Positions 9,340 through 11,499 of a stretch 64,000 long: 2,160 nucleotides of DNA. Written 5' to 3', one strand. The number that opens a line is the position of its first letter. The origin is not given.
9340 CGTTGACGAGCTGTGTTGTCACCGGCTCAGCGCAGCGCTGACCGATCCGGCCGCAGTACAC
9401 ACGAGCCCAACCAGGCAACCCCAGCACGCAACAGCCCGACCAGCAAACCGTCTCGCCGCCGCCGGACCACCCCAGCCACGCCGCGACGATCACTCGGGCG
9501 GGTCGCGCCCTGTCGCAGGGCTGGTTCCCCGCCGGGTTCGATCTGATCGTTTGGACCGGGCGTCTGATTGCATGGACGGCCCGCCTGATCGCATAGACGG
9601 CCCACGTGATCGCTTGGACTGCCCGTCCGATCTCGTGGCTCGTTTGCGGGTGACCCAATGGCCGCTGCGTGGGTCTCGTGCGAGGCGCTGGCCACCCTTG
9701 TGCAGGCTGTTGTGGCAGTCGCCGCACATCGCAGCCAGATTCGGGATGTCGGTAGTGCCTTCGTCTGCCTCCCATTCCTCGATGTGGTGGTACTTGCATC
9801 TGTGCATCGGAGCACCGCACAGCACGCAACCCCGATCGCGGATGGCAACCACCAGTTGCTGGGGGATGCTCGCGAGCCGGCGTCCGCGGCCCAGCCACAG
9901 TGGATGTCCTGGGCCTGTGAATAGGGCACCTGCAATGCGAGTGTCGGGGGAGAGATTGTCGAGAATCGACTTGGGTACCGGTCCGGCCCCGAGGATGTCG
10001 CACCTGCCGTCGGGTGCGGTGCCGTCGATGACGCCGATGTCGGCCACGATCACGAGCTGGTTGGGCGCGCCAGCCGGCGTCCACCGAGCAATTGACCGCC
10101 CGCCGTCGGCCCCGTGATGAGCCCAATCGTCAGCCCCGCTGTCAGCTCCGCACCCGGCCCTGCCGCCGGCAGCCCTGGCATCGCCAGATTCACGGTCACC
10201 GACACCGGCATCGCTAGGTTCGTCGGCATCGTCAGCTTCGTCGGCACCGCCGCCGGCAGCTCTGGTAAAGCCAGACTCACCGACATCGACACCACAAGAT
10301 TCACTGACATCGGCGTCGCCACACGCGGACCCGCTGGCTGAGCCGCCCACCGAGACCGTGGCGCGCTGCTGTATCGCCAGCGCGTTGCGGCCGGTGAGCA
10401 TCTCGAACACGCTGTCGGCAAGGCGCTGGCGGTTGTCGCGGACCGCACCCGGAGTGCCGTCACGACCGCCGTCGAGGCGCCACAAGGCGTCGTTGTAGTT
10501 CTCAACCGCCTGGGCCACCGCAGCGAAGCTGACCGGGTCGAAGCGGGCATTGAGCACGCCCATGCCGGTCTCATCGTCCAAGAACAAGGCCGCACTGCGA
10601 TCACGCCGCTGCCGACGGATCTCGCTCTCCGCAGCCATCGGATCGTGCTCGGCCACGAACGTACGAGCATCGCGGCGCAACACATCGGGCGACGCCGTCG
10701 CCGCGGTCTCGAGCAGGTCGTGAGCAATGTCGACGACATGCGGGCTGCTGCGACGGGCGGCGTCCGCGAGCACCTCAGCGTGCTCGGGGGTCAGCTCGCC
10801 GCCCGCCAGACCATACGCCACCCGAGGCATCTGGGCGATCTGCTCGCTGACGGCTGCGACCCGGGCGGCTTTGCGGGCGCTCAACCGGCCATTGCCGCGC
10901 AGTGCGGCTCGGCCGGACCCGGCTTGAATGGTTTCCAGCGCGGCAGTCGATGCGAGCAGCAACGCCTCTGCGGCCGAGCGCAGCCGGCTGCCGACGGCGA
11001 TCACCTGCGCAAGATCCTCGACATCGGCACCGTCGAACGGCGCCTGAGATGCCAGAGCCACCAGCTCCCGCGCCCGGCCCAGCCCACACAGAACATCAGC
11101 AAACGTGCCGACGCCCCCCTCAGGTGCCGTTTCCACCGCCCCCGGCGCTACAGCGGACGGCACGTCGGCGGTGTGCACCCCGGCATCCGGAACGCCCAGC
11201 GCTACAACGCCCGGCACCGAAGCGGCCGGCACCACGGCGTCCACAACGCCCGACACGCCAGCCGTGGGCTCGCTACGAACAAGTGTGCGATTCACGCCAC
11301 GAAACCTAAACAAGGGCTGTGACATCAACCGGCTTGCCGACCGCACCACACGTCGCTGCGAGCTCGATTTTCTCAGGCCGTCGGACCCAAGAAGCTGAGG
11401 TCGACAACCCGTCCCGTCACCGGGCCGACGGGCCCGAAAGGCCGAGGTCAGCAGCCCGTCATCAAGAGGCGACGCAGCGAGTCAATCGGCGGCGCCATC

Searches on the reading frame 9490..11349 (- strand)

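Call 76: search_protein_families(library=pfam, proteins=[window:9490-11349:-], max_evalue=0.001)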
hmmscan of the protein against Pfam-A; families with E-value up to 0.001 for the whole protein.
window:9490-11349:- (619 aa): 1 family
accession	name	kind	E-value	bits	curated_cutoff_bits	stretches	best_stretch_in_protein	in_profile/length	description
PF01844.29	HNH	-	5.1e-07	30.2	21.4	1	508-551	1-46/47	HNH endonuclease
